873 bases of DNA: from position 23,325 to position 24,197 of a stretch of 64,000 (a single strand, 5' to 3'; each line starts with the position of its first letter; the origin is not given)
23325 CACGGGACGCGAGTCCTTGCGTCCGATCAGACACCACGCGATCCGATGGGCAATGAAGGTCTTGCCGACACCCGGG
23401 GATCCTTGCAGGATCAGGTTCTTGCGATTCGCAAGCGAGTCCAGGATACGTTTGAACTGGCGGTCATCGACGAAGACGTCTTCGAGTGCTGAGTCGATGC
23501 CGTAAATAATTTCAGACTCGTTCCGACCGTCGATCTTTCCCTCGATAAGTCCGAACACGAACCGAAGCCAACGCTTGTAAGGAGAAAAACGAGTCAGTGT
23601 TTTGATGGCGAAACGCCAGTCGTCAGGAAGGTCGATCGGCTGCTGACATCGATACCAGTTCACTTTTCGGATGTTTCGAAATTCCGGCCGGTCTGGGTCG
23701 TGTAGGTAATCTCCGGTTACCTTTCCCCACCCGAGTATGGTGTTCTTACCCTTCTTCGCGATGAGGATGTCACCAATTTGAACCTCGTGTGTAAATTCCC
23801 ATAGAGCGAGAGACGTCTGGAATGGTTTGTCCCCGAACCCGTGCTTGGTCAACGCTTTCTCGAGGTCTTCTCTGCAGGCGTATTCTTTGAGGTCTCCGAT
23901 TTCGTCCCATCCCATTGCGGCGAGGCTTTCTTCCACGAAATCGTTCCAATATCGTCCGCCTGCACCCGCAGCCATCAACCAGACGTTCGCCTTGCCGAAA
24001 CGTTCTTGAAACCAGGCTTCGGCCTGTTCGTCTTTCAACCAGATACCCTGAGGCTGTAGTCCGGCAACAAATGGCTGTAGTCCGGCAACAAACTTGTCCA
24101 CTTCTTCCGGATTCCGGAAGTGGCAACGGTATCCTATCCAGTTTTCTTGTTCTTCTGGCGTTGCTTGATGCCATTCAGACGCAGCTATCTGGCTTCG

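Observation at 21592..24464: Low-GC McrBC restriction island with an EVE/PUA-like McrB reader domain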

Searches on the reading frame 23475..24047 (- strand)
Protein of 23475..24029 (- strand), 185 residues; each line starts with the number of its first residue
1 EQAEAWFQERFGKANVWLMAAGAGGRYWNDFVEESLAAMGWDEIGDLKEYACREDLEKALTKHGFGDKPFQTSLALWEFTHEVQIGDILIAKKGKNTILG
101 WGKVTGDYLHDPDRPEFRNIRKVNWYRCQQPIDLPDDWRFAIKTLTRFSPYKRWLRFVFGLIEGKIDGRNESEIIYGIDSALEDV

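Call 6: search_protein_families(library=pfam, proteins=[window:23475-24029:-], max_evalue=10)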
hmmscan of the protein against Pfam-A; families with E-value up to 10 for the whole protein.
seq(185 aa): 0 families

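Call 15: find_homologous_proteins(query=A2, max_evalue=0.001)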
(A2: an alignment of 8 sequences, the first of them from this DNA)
Query A2 (8 sequences) (183 aa, profile of the alignment): 170 proteins with E <= 0.001 among 4299 candidates; the best 120 are listed.
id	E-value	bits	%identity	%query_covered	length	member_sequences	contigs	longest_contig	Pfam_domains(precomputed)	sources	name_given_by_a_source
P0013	3.3e-70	253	82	86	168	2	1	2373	PF28530.1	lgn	-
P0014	3.2e-58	214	28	96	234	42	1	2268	PF28530.1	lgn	-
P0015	1.5e-57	212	37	87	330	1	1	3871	PF01878.25,PF28530.1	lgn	-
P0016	4.2e-57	211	30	86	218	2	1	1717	PF28530.1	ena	-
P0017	2.2e-56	208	31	86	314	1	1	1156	PF28530.1,PF20118.5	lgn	-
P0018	3.1e-56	208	31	83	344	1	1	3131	PF28530.1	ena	-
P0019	4.6e-56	207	33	85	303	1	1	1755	PF28530.1,PF07728.21,PF20720.4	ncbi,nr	ncbi:MAG: AAA domain-containing protein, partial [Bacteroidales bacterium]|nr:AAA domain-containing 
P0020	6.6e-56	207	47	92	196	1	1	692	PF28530.1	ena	-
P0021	1.5e-55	206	30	89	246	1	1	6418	PF28530.1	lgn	-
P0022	3.2e-55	205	35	87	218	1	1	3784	PF28530.1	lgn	-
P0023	5.4e-55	204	34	98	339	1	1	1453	PF28530.1,PF14338.13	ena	-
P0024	6.1e-55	204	35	86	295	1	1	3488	PF28530.1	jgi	jgi:Uncharacterized conserved protein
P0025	6.6e-55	204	33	91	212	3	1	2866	PF28530.1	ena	-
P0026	3.0e-54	201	33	86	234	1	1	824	PF28530.1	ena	-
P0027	3.4e-54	201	31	92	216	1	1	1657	PF28530.1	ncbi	-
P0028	2.1e-52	195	38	76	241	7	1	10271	PF28530.1,PF20720.4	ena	-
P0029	5.7e-52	194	34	69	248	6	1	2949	PF28530.1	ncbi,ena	-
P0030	1.6e-51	192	37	73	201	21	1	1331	PF28530.1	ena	-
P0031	2.1e-51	192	32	80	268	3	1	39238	PF28530.1,PF07728.21,PF20720.4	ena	-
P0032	2.4e-51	192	36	86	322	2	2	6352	PF28530.1,PF07728.21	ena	-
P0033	2.5e-51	192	34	87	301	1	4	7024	PF28530.1,PF14338.13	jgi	jgi:5-methylcytosine-specific restriction protein B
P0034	4.3e-51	191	30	69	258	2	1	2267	PF28527.1,PF28530.1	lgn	-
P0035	6.1e-51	191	32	79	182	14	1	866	PF28530.1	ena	-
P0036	4.3e-50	188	32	80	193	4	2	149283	PF28530.1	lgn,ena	-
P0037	2.7e-49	185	33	90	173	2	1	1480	PF28530.1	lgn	-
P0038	3.7e-49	185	32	80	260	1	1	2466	PF28530.1,PF00266.26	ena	-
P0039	5.9e-49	184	37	87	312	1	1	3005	PF28530.1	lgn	-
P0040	6.4e-49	184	34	87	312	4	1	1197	PF28530.1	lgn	-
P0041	8.3e-49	184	33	74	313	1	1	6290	PF28530.1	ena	-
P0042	1.0e-48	183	33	80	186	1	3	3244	PF28530.1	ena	-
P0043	1.3e-48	183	35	73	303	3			PF01878.25,PF28530.1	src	-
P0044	1.4e-48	183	37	84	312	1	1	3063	PF13391.13,PF28530.1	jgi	-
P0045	5.1e-48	181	31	97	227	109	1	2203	PF28530.1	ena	-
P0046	7.5e-48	181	34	90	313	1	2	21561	PF13391.13,PF28530.1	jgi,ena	-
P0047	2.6e-47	179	32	87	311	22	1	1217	PF28530.1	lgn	-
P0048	3.7e-47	178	36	81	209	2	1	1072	PF28530.1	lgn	-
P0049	4.2e-47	178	33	78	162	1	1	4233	PF28530.1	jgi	jgi:5-methylcytosine-specific restriction protein B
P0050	2.1e-46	176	31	67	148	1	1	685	PF28530.1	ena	-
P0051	3.7e-46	175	36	74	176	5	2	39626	PF28530.1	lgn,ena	-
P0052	4.4e-46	175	34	69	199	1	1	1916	PF28530.1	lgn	-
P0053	6.9e-46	174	34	83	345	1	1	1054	PF28527.1,PF28530.1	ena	-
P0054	1.4e-45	173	30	79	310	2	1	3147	PF28530.1,PF14338.13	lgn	-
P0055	2.8e-45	172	34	73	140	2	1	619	PF28530.1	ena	-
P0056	3.0e-45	172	31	73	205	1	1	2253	PF28530.1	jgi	jgi:5-methylcytosine-specific restriction protein B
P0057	3.2e-45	172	36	80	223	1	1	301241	PF28530.1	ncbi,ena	-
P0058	1.2e-44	170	38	63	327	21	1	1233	PF28530.1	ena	-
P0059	3.1e-44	169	39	73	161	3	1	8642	PF28530.1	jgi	jgi:5-methylcytosine-specific restriction protein B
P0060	3.1e-44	169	34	80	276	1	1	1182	PF28530.1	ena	-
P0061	1.0e-42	164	37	75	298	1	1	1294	PF28530.1,PF07728.21,PF20720.4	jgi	jgi:5-methylcytosine-specific restriction protein B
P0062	1.4e-42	163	37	74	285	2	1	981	PF28530.1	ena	-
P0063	3.4e-42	162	31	64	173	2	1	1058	PF28530.1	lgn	-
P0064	4.1e-42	162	39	62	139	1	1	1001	PF28530.1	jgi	jgi:5-methylcytosine-specific restriction protein B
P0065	4.2e-42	162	33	82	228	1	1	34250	PF28530.1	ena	-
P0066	5.2e-42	161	35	75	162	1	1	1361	PF28530.1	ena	-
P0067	4.3e-41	159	33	69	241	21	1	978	PF28530.1,PF07728.21,PF20720.4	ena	-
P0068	1.7e-40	157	44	62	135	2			PF28530.1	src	-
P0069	2.0e-40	156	31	72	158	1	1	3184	PF28530.1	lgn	-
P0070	2.0e-40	156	29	70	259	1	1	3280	PF28530.1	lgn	-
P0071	3.2e-40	156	36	74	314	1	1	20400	PF28530.1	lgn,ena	-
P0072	9.2e-40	154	30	87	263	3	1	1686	PF28530.1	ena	-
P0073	1.8e-39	153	41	61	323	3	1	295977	PF28530.1,PF07728.21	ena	-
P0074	3.1e-39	152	43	63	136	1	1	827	PF28530.1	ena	-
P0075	6.5e-39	151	46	60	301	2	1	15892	PF28530.1,PF12102.14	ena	-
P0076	6.7e-39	151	31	66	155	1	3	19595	PF28530.1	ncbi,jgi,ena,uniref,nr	ncbi:MAG TPA: hypothetical protein PLH43_13285 [Acetivibrio sp.]|uniref:hypothetical protein n=1 Tax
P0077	7.8e-39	151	35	69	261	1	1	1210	PF28530.1,PF07728.21,PF20720.4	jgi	jgi:5-methylcytosine-specific restriction protein B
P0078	2.4e-38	150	35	59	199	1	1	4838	PF28530.1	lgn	-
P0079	2.7e-38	149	37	64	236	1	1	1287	PF28530.1,PF07728.21,PF20720.4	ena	-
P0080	1.9e-37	147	34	75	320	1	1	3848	PF28530.1,PF10117.16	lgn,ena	-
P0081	3.9e-37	146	32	71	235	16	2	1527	PF28530.1,PF07728.21,PF20720.4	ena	-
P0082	4.2e-37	145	35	76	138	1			PF28530.1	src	-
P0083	5.7e-37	145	32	81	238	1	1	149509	PF28530.1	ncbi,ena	-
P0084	8.1e-37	145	38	61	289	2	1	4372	PF28530.1,PF07728.21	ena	-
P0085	9.9e-37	144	41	61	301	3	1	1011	PF28530.1,PF07728.21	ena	-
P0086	2.0e-36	143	38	61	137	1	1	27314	PF28530.1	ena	-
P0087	2.0e-36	143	35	60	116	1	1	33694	PF28530.1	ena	-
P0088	7.4e-36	141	32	70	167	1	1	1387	PF28530.1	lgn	-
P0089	4.4e-35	139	35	60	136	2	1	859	PF28530.1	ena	-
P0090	6.7e-35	138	38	62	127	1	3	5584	PF28530.1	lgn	-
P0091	1.7e-33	134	28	62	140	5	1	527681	PF28530.1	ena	-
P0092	2.8e-33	133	34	60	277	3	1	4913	PF28530.1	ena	-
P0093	4.4e-33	132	33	76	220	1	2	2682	PF28530.1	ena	-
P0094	6.2e-33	132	38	63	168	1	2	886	PF28530.1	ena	-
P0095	6.5e-33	132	34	50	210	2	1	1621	PF28530.1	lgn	-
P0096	1.2e-32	131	29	65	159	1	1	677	PF28530.1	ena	-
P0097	1.6e-32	131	39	55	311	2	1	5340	PF28530.1,PF07728.21,PF20720.4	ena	-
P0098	5.0e-32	129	40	56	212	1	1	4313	PF28530.1,PF07728.21,PF20720.4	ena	-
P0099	5.4e-32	129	32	62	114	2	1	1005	PF28530.1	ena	-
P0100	6.9e-32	128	31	55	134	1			PF28530.1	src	-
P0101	7.3e-32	128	35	52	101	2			PF28530.1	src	-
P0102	8.3e-32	128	28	69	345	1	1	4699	PF28527.1,PF28530.1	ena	-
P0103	9.3e-32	128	36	61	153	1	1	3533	PF28530.1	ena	-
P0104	1.3e-31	128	26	66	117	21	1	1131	PF28530.1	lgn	-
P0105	2.4e-31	127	40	48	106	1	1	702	PF28530.1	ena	-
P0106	4.4e-31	126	35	60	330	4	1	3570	PF28530.1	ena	-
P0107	9.9e-31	125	40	48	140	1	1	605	PF28530.1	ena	-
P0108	1.9e-30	124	26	52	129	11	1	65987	PF28530.1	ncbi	-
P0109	2.1e-30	124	37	44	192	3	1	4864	PF28530.1,PF20720.4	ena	-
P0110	3.1e-30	123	34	51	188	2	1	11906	PF28530.1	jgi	jgi:5-methylcytosine-specific restriction protein B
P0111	3.9e-30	123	37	44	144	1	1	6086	PF28530.1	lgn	-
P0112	5.3e-30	122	36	57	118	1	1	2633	PF28530.1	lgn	-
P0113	8.0e-30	122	32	67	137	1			PF28530.1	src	-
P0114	1.1e-29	121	39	62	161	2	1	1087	PF28530.1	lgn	-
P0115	1.1e-29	121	39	56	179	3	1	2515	PF28530.1,PF20720.4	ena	-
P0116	1.4e-29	121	30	44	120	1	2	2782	PF28530.1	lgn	-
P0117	6.5e-29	119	36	49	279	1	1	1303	PF28530.1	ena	-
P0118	8.2e-29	118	37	65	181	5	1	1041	PF28530.1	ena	-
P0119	1.4e-28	118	33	54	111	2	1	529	PF28530.1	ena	-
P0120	1.8e-28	117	36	49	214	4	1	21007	PF28530.1,PF07728.21,PF20720.4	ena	-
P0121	3.1e-28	117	34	61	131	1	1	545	PF28530.1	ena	-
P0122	3.6e-28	116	39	50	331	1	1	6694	PF28527.1,PF28530.1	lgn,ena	-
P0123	1.2e-27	115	41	52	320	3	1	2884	PF28530.1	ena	-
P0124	2.1e-27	114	28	43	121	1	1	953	PF28530.1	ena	-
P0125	4.3e-27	113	39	46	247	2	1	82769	PF28530.1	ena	-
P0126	4.6e-27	113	37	44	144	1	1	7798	PF28530.1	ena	-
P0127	6.7e-27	112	39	44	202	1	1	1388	PF28530.1,PF07728.21,PF20720.4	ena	-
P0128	1.3e-26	111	34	48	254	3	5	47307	PF28530.1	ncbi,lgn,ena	-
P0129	1.7e-26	111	29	56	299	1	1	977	PF28527.1,PF28530.1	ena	-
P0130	2.0e-26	111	35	51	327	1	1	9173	PF28530.1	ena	-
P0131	4.3e-26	110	40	50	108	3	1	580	PF28530.1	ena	-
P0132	1.5e-25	108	31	45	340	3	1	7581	PF28530.1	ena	-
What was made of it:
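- On Pfam DUF8426 (PF28530): The family is absent from the local Pfam copy, so this relies on the precomputed annotation plus my own profile (A2), which recovered 170 proteins (call 15); all 120 listed carry PF28530.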

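Call 16: search_protein_families(library=pfam, proteins=[P0015, P0043, P0017, P0023, P0044, P0075, P0034, P0080, P0018], max_evalue=0.01)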
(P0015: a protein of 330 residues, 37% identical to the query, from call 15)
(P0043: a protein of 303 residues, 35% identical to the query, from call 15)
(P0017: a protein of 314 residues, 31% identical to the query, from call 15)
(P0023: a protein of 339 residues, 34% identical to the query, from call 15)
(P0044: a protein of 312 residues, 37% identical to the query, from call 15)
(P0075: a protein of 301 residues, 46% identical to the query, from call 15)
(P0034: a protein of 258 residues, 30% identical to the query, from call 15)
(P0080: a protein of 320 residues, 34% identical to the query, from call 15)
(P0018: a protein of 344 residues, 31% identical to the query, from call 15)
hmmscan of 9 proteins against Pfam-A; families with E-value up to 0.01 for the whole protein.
P0015 (330 aa): 1 family
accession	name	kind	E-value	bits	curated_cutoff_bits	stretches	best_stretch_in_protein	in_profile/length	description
PF01878.24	EVE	-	1.5e-08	35.2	23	1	16-151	2-144/145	EVE domain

P0043 (303 aa): 1 family
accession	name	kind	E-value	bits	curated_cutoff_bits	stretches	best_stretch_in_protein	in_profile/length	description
PF01878.24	EVE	-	6.7e-12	46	23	1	8-146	2-145/145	EVE domain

P0017 (314 aa): 2 families
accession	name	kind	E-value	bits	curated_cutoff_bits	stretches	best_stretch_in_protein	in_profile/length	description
PF20118.4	DUF6508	-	2.4e-06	27.9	23.6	1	247-309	64-124/129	Family of unknown function (DUF6508)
PF20720.3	nSTAND3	-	6e-05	23.2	27.2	1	211-267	1-58/155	Novel STAND NTPase 3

P0023 (339 aa): 1 family
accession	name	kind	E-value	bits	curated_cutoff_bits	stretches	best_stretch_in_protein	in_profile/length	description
PF14338.12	Mrr_N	-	3.9e-12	46.6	29.5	1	38-116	5-82/87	Mrr N-terminal domain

P0044 (312 aa): 3 families
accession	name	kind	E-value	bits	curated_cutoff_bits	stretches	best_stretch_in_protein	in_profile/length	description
PF13391.12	HNH_2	-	3.9e-06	27.1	21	1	232-285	1-65/66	HNH endonuclease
PF01844.29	HNH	-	0.00017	22.1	21.4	1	232-281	1-47/47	HNH endonuclease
PF16786.11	RecA_dep_nuc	-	0.0036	17.9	26.9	1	217-278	5-58/103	Recombination enhancement, RecA-dependent nuclease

P0075 (301 aa): 1 family
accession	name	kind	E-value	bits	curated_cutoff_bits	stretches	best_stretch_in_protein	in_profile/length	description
PF12102.13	MrcB_N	-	2.1e-05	24.7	25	1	40-107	43-110/183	MrcB-like, N-terminal domain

P0034 (258 aa): 0 families

P0080 (320 aa): 3 families
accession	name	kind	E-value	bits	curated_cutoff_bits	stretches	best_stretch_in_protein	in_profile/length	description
PF10117.15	McrBC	-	3.8e-06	26.5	23.9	1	206-258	257-310/318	McrBC 5-methylcytosine restriction system component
PF01695.23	IstB_IS21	-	0.00073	19.5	24.1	1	164-189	88-113/238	IstB-like ATP binding protein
PF20720.3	nSTAND3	-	0.0021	18.2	27.2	1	152-186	1-35/155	Novel STAND NTPase 3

P0018 (344 aa): 0 families
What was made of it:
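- On E. coli-type McrB N-domain (DUF3578 / MrcB_N, PF12102): In P0075 MrcB_N and DUF8426 are separate domains (call 16).
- On Pfam EVE (PF01878): In P0015 and P0043 EVE and DUF8426 are adjacent, distinct domains (call 16).
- Closest known: VcaM4I, an EVE-HNH modification-dependent endonuclease. Same: Relatives of DUF8426 are themselves fused to HNH (P0044; call 16).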

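Call 21: search_solved_structures(query=A2, max_evalue=10, show_alignments=3)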
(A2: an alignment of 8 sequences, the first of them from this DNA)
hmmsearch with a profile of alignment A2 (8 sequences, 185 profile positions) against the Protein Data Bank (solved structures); distinct sequences matched with E-value up to 10: 8.
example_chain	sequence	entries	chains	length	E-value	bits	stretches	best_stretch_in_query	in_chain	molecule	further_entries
5f4t_A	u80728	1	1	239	0.48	13.2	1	128-171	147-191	Izumo sperm-egg fusion protein 1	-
5f4e_A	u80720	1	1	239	0.48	13.2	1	128-171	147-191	Izumo sperm-egg fusion protein 1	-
9mym_A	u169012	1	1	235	0.49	13.1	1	128-170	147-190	Izumo sperm-egg fusion protein 1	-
5b5k_A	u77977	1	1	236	0.5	13.1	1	128-170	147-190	Izumo sperm-egg fusion protein 1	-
5jk9_A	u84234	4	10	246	0.5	13.1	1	128-171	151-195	Izumo sperm-egg fusion protein 1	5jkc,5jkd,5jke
9myl_C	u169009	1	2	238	0.51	13.1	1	128-170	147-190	Izumo sperm-egg fusion protein 1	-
5f4v_A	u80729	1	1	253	0.53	13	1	128-171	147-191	Izumo sperm-egg fusion protein 1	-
5x15_A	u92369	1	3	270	1.3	11.8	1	70-100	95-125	Putative transferase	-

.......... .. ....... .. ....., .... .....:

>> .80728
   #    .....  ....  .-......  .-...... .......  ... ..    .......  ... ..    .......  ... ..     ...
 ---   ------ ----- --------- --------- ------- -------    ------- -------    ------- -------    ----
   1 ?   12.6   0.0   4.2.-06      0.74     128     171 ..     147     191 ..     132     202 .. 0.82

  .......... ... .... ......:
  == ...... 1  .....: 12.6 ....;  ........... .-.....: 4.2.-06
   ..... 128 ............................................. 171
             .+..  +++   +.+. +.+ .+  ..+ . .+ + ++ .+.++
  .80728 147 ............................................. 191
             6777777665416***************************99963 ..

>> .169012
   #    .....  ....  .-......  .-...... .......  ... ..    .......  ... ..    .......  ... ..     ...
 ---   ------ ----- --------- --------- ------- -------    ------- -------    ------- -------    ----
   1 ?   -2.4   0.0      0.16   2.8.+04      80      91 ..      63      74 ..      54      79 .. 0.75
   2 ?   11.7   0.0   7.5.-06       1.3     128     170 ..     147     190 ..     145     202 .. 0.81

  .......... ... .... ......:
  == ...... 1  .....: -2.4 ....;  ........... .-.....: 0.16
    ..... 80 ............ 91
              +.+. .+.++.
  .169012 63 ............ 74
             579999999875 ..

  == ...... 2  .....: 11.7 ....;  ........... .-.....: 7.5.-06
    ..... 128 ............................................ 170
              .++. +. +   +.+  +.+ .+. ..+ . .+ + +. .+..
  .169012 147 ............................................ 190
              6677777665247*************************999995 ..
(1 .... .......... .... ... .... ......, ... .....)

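Call 22: search_solved_structures(query=P0044, max_evalue=1, show_alignments=2)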
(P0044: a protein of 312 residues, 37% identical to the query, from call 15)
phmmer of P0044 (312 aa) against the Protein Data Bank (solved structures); distinct sequences matched with E-value up to 1: 6.
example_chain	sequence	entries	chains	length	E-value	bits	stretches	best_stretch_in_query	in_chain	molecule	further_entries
6ghc_A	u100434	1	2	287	0.0014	21.1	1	226-285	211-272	5-methylcytosine-specific restriction enzyme A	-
6me0_C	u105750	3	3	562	0.0026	20.2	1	222-290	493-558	Maturase reverse transcriptase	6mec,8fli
9qgx_A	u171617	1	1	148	0.084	15.3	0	244-280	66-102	Nicking endonuclease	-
9qgv_A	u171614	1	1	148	0.097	15.1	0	245-280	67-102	Nicking endonuclease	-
6ghs_A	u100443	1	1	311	0.61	12.4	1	213-282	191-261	TagI restriction endonuclease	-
1l8d_A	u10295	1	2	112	0.78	12.1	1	214-262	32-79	DNA double-strand break repair rad50 ATPase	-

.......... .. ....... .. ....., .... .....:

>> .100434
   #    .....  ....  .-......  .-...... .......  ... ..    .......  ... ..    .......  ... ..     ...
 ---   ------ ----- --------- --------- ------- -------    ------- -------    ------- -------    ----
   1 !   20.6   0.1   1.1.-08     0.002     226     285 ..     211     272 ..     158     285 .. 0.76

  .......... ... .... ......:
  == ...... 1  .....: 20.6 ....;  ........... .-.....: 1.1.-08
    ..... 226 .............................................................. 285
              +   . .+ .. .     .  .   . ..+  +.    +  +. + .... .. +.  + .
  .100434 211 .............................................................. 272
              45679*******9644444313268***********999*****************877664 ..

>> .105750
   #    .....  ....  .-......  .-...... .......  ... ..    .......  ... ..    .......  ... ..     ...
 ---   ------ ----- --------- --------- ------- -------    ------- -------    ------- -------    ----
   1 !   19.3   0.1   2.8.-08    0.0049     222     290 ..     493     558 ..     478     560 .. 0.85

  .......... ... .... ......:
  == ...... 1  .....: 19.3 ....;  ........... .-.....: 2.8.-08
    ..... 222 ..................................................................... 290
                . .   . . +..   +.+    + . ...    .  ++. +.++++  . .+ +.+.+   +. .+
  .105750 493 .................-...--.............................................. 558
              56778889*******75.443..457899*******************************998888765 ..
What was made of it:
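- Tried and rejected: P0044 against PDB: only the HNH part matched (call 22).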

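Call 30: predict_structure(alignment_id=A3)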
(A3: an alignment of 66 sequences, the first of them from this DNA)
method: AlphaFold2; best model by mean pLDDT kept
length: 183 residues; sequences in the alignment: 66
mean_pLDDT: 92.2   pTM: 0.87
mean pLDDT of the five models: 92.2, 91.9, 91.9, 91.8, 91.7
residues with pLDDT >= 90: 154; 70-90: 14; 50-70: 10; < 50: 5
segments of 3 or more residues with pLDDT < 50: 181-183
pLDDT, mean of each block of 10 residues (from residue 1): 76 97 97 97 97 98 97 91 98 98 97 98 97 96 89 95 93 64 44
secondary structure, 60 per line:
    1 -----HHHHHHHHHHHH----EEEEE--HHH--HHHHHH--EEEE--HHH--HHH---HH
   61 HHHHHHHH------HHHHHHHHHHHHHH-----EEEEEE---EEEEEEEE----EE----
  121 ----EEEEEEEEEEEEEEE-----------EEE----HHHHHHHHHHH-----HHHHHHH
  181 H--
elements in order: H6-17 E22-26 H34-39 E42-45 H59-68 H75-88 E94-99 E103-110 E125-139 E151-153 H158-168 H174-181
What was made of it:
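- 23535..24032 (-): EVE/YTH-like PUA-fold domain (aa ~145-310), Pfam DUF8426 (PF28530); the probable modified-base reader. The AF2 model has pLDDT 92.2 and pTM 0.87 (call 30).
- On PUA superfamily, EVE/YTH-like fold: AF2 model pLDDT 92.2 and pTM 0.87 (call 30).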

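Call 56: search_solved_structures(query=A3, max_evalue=10, show_alignments=3)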
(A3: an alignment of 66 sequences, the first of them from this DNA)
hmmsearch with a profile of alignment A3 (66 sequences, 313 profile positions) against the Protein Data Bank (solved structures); distinct sequences matched with E-value up to 10: 17.
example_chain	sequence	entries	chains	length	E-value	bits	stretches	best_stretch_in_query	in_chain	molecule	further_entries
6ut6_A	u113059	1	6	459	1.8e-15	60.6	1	169-290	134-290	5-methylcytosine-specific restriction enzyme B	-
7vsr_A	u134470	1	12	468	2e-15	60.5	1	169-290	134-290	5-methylcytosine-specific restriction enzyme B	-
6hz4_A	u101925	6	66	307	3.6e-14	56.4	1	200-290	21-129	5-methylcytosine-specific restriction enzyme B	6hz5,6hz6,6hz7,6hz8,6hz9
6ut5_A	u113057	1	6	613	2.3e-05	27.4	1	202-264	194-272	GTPase subunit of restriction endonuclease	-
6ut3_A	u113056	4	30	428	4.4e-05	26.5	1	208-264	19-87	GTPase subunit of restriction endonuclease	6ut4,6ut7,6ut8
3pxi_A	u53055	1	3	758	0.042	16.8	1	187-266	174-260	Negative regulator of genetic competence ClpC/MecB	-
3j3s_A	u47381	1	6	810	0.066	16.1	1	188-266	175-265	Negative regulator of genetic competence ClpC/MecB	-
3j3t_A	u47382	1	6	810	0.073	16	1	188-264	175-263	Negative regulator of genetic competence ClpC/MecB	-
3j3r_A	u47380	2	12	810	0.082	15.8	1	188-264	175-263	Negative regulator of genetic competence ClpC/MecB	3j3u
7abr_A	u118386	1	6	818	0.084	15.8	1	188-264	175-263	Negative regulator of genetic competence ClpC/MecB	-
5fj8_D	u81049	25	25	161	0.092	15.6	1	159-291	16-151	DNA-DIRECTED RNA POLYMERASE III SUBUNIT RPC9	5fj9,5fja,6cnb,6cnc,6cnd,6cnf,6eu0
2ckz_A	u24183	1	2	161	0.092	15.6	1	159-291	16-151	DNA-DIRECTED RNA POLYMERASE III 18 KD POLYPEPTIDE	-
6tmf_d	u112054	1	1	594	0.19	14.6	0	185-273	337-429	ATPase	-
3ozx_A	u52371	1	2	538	0.2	14.5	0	185-273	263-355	RNase L inhibitor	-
6emw_E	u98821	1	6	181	0.44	13.4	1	200-275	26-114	ATP-dependent Clp protease ATP-binding subunit ClpC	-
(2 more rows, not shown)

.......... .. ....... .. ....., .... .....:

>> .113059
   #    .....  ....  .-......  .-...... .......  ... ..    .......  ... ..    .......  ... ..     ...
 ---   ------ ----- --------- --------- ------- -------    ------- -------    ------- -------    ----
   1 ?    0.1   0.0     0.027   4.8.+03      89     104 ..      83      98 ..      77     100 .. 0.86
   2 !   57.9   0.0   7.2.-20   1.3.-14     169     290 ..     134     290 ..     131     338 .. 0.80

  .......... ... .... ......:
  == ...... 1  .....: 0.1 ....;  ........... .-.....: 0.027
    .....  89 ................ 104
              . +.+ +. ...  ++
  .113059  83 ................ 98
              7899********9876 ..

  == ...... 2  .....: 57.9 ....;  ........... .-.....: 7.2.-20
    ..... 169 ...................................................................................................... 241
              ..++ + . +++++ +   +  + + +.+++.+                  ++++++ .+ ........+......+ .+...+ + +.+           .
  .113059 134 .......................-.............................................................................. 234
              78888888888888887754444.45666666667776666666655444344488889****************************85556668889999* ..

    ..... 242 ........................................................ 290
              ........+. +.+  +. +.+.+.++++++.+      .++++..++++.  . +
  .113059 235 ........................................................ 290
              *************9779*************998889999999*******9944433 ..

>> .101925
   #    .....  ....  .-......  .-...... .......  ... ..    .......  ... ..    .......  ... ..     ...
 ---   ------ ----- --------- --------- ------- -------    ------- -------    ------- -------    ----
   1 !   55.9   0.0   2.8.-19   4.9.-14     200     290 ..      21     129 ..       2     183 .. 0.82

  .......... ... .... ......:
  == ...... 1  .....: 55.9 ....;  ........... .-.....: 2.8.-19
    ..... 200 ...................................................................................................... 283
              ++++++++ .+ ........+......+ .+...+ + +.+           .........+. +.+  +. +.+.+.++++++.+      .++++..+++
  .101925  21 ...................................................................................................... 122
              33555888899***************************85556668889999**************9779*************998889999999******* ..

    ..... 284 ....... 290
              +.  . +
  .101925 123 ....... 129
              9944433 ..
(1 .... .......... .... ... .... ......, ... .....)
